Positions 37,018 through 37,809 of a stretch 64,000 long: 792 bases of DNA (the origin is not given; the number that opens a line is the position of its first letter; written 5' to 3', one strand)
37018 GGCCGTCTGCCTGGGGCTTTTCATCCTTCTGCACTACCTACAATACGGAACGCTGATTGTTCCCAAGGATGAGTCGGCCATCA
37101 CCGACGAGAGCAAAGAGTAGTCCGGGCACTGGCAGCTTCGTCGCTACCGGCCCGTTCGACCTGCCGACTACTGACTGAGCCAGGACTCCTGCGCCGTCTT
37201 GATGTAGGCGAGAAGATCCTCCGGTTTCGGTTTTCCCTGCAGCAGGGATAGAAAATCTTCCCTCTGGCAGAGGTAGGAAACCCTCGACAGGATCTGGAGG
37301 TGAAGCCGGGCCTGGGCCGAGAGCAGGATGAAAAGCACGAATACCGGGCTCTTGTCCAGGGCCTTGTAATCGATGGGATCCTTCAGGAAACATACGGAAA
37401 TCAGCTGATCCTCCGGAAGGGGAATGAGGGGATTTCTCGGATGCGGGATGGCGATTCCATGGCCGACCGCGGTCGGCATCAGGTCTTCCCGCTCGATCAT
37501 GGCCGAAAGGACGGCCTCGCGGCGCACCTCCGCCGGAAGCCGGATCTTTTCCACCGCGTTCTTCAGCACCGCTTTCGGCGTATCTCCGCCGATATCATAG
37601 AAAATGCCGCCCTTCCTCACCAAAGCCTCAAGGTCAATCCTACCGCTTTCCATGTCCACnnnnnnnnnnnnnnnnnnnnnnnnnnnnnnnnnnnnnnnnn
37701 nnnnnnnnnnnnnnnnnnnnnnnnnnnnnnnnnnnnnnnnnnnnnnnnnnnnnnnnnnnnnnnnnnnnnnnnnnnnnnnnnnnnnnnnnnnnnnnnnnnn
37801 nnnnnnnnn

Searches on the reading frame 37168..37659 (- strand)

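Call 26: search_protein_families(library=pfam, proteins=[window:37168-37659:-], max_evalue=0.001)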
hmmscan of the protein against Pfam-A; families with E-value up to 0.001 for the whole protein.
window:37168-37659:- (163 aa): 1 family
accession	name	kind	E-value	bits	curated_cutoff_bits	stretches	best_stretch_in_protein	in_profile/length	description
PF00359.27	PTS_EIIA_2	-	3.3e-23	82.7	27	1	14-154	3-142/144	Phosphoenolpyruvate-dependent sugar phosphotransferase system, EIIA 2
